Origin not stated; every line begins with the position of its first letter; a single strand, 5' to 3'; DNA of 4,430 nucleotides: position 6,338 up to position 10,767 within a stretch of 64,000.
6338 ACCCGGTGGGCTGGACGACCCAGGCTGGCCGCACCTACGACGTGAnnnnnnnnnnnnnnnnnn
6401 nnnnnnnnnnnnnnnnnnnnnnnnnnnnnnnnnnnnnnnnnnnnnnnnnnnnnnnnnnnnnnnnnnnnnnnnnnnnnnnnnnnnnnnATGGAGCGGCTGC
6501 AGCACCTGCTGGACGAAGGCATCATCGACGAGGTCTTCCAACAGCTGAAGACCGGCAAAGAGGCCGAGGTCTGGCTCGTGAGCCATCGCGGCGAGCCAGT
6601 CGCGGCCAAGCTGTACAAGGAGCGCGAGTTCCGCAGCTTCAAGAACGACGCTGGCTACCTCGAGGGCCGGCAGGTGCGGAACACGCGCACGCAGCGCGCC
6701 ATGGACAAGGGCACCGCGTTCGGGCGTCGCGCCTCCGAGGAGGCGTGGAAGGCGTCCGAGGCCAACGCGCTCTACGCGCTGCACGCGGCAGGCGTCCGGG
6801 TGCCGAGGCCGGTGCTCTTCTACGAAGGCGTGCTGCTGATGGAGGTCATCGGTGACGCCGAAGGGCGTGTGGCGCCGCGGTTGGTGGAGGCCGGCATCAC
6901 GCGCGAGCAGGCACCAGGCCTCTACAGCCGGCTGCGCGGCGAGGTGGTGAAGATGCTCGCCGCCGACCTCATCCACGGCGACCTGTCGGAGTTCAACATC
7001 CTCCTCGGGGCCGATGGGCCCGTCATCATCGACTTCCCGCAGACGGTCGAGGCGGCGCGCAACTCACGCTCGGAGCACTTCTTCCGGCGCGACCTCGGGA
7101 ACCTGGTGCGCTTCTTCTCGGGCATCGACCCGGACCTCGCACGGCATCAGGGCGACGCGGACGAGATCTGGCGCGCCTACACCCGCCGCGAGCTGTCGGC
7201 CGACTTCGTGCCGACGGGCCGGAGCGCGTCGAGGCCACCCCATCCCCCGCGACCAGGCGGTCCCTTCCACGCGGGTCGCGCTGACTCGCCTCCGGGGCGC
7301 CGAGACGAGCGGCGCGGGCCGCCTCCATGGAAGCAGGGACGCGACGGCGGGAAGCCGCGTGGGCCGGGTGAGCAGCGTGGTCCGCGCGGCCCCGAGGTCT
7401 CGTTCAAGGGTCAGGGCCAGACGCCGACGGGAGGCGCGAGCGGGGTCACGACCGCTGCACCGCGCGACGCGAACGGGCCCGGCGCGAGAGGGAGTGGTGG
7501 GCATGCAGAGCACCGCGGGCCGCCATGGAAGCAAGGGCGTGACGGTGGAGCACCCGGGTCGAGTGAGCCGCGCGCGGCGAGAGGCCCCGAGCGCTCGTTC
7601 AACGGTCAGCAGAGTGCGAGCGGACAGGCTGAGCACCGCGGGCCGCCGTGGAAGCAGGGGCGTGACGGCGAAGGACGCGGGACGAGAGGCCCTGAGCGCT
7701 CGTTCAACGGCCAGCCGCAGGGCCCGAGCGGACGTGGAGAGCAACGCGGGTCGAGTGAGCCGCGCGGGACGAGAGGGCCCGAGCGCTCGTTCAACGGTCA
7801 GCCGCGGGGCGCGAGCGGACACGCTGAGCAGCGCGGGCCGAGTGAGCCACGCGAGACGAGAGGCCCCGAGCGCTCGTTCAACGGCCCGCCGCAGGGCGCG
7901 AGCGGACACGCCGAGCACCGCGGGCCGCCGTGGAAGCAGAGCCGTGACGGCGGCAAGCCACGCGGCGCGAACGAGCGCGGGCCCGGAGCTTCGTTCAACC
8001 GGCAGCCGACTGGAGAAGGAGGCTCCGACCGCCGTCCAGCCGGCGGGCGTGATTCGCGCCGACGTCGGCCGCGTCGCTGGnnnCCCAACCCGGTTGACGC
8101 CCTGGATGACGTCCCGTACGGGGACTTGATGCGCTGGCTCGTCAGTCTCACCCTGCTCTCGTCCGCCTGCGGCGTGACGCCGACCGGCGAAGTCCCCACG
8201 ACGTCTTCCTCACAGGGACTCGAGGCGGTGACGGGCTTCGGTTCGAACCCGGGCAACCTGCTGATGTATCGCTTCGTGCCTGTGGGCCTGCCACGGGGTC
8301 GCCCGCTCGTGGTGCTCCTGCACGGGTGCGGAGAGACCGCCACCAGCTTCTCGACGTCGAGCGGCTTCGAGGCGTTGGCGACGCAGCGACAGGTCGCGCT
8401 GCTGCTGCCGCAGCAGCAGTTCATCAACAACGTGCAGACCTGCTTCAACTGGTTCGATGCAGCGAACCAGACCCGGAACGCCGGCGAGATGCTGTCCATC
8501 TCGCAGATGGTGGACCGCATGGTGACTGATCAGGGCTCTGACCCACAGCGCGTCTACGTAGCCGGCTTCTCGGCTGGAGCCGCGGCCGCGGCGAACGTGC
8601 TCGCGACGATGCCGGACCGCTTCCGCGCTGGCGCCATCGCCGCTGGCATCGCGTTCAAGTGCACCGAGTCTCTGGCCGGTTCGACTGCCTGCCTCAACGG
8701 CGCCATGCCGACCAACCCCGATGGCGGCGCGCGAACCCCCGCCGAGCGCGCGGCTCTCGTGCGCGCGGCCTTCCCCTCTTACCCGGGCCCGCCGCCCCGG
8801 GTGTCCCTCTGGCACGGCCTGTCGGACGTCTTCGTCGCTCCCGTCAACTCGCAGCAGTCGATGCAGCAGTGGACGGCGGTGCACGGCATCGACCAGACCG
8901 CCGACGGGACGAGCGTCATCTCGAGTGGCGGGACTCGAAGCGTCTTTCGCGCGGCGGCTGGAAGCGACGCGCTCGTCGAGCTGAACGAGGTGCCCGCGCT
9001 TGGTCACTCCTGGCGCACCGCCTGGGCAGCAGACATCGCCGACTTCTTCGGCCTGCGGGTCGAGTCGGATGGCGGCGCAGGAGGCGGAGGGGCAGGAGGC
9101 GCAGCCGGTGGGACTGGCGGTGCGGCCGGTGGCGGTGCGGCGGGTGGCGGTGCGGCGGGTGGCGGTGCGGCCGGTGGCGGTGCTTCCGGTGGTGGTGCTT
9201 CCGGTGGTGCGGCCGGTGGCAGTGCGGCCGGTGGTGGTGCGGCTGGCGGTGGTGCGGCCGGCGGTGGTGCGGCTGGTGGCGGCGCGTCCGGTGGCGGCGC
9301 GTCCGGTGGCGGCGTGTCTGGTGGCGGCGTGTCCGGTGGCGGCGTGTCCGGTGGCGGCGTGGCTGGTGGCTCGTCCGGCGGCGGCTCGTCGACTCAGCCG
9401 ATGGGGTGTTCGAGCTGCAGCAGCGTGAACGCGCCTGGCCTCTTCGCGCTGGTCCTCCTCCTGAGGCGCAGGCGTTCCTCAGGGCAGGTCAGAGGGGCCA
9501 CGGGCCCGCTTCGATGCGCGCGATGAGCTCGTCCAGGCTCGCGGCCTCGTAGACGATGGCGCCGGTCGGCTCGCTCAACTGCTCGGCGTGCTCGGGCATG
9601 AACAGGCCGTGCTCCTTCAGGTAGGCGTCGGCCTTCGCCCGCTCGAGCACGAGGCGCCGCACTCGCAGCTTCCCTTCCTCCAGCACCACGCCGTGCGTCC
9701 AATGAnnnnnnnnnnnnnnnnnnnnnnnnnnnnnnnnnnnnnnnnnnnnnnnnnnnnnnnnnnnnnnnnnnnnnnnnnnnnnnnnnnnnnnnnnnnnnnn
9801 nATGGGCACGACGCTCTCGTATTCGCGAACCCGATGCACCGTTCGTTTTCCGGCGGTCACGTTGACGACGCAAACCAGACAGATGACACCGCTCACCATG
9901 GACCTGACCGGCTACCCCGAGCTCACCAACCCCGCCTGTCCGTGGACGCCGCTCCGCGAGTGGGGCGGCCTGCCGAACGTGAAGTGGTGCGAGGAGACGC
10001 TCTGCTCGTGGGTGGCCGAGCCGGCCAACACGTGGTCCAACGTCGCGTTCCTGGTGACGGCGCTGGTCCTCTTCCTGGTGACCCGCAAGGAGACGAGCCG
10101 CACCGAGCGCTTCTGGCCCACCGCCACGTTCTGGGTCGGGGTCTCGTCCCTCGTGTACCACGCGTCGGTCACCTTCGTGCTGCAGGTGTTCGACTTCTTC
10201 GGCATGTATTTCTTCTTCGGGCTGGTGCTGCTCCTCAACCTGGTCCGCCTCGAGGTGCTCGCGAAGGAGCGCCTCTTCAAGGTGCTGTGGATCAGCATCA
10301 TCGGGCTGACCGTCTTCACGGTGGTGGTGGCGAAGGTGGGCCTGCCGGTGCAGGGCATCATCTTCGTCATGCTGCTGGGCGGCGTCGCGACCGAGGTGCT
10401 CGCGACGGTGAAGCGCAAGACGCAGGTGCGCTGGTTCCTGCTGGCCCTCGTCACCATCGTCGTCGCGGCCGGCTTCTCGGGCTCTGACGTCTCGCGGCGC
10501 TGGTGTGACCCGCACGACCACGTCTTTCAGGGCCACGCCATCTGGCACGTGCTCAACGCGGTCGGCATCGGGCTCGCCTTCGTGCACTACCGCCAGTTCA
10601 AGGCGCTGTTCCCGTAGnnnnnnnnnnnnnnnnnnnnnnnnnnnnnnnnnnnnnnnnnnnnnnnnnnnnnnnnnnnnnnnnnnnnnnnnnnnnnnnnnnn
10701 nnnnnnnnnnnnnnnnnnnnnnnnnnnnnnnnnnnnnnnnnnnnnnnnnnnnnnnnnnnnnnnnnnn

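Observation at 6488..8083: RIO-type kinase fused to a ~270-aa Arg/Gly-rich tandem-repeat tail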

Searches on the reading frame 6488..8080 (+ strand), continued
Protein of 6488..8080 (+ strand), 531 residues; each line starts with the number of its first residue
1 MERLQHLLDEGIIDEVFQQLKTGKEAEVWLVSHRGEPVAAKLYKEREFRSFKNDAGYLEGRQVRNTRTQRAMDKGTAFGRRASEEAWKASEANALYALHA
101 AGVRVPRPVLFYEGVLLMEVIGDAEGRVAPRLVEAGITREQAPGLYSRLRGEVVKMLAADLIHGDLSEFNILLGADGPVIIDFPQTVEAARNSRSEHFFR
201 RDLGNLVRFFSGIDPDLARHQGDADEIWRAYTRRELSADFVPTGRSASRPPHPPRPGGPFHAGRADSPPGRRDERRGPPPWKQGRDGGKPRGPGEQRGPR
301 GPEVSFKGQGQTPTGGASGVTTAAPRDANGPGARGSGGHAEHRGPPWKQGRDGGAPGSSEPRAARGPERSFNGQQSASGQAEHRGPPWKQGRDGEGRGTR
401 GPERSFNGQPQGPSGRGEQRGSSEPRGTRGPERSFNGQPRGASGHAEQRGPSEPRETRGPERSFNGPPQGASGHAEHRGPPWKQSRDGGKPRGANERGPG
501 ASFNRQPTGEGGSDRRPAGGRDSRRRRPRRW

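Call 60: fold_search(model_id=the predicted structure, library=pdb)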
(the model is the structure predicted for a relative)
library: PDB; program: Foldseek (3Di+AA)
matches with E <= 10: 1984; with E <= 0.001: 1214
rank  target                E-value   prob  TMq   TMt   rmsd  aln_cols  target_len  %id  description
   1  6zxg_z                1.9e-16  1.00  0.54  0.51   6.0       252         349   25  Cryo-EM structure of a late human pre-40S ribosomal subunit - State H1 (released 2020-12-02)
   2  6zxf_z                1.1e-14  1.00  0.54  0.48   5.8       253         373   25  Cryo-EM structure of a late human pre-40S ribosomal subunit - State G (released 2020-12-02)
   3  4otp                  3.4e-14  1.00  0.49  0.68   5.5       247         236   23  Crystal structure of the catalytic domain of the human RioK1 atypical protein kinase in complex with ADP/Mg2+ (released 2014-07-02)
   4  6zv6_h                1.2e-13  1.00  0.49  0.71   5.7       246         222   24  Human RIO1(kd)-StHA late pre-40S particle, structural state B (post 18S rRNA cleavage) (released 2021-05-12)
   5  1zth_D                4.0e-13  1.00  0.53  0.71   3.8       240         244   28  Crystal Structure of A.fulgidus Rio1 serine protein kinase bound to ADP and Manganese ion (released 2005-07-19)
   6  8zdc_p                6.4e-13  1.00  0.54  0.46   3.3       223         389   21  Cryo-EM structure of the human ubiquitylated pre-40S ribosome with RIOK3 (released 2025-02-12)
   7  1zth_C                8.1e-13  1.00  0.50  0.67   4.6       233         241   26  Crystal Structure of A.fulgidus Rio1 serine protein kinase bound to ADP and Manganese ion (released 2005-07-19)
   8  6zxd_z                1.1e-12  1.00  0.49  0.55   6.4       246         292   24  Cryo-EM structure of a late human pre-40S ribosomal subunit - State F1 (released 2020-12-02)
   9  3re4_A                1.2e-12  1.00  0.53  0.68   4.3       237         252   27  Crystal Structure of Archaeoglobus Fulgidus Rio1 Kinase bound to Toyocamycin. (released 2012-05-09)
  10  6zxe_z                1.9e-12  1.00  0.48  0.60   6.0       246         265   23  Cryo-EM structure of a late human pre-40S ribosomal subunit - State F2 (released 2020-12-02)
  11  3re4_B                2.3e-12  1.00  0.52  0.67   4.4       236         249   27  Crystal Structure of Archaeoglobus Fulgidus Rio1 Kinase bound to Toyocamycin. (released 2012-05-09)
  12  1zth_B                2.7e-12  1.00  0.51  0.69   4.1       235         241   27  Crystal Structure of A.fulgidus Rio1 serine protein kinase bound to ADP and Manganese ion (released 2005-07-19)
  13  4jin                  3.2e-12  1.00  0.55  0.70   3.3       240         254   28  X-ray crystal structure of Archaeoglobus fulgidus Rio1 bound to (2E)-N-benzyl-2-cyano-3-(pyridine-4-yl)acrylamide (WP108 (released 2013-04-24)
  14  1zth_A                4.1e-12  1.00  0.50  0.67   4.6       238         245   26  Crystal Structure of A.fulgidus Rio1 serine protein kinase bound to ADP and Manganese ion (released 2005-07-19)
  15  1zp9_B                5.1e-12  1.00  0.51  0.69   3.8       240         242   28  Crystal Structure of full-legnth A.fulgidus Rio1 Serine Kinase bound to ATP and Mn2+ ions. (released 2005-08-02)
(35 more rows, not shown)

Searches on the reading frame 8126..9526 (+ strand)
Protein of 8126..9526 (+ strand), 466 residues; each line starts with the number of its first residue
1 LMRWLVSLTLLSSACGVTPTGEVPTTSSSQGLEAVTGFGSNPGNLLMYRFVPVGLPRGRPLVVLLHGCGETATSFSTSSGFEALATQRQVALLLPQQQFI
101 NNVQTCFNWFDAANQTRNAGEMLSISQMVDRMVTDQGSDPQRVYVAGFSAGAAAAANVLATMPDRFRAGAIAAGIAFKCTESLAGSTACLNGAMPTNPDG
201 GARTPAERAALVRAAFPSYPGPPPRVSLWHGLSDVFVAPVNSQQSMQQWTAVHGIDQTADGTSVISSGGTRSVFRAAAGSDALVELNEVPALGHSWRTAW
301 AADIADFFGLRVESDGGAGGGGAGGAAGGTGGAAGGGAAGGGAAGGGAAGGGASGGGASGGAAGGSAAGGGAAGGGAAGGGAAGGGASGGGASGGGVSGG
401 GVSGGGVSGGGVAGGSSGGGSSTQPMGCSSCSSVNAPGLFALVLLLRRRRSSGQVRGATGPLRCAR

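Call 24: search_protein_families(library=pfam, proteins=[window:8126-9526:+], max_evalue=0.001)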
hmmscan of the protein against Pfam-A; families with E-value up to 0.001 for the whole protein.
window:8126-9526:+ (466 aa): 4 families
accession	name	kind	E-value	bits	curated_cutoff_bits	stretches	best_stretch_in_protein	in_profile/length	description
PF10503.15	Esterase_PHB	-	4.8e-22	78.7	23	1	59-258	16-205/219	Esterase PHB depolymerase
PF02230.22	Abhydrolase_2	-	7.6e-07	29.6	23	1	59-182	14-145/217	Phospholipase/Carboxylesterase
PF00326.27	Peptidase_S9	-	1.8e-05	24.8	22.6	1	109-242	32-163/213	Prolyl oligopeptidase family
PF12146.15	Hydrolase_4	-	0.00055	19.8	27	0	126-182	63-116/239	Serine aminopeptidase, S33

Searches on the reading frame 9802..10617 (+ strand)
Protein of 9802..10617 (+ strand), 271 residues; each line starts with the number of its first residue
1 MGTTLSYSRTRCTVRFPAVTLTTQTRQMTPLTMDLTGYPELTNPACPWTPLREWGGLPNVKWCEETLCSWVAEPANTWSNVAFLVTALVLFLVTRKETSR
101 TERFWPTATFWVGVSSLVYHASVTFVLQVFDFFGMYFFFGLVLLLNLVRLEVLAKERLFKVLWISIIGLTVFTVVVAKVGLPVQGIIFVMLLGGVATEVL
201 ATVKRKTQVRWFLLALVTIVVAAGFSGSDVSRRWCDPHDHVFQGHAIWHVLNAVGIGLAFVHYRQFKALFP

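Call 24: search_protein_families(library=pfam, proteins=[window:9802-10617:+], max_evalue=0.001)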
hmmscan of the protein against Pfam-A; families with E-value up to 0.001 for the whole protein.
window:9802-10617:+ (271 aa): 2 families
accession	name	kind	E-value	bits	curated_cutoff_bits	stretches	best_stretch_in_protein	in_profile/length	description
PF05875.18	Ceramidase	-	2.9e-18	66.6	32.5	1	60-264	7-231/259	Ceramidase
PF03006.26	HlyIII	-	0.00084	19.5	26.2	0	69-256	2-220/224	Haemolysin-III related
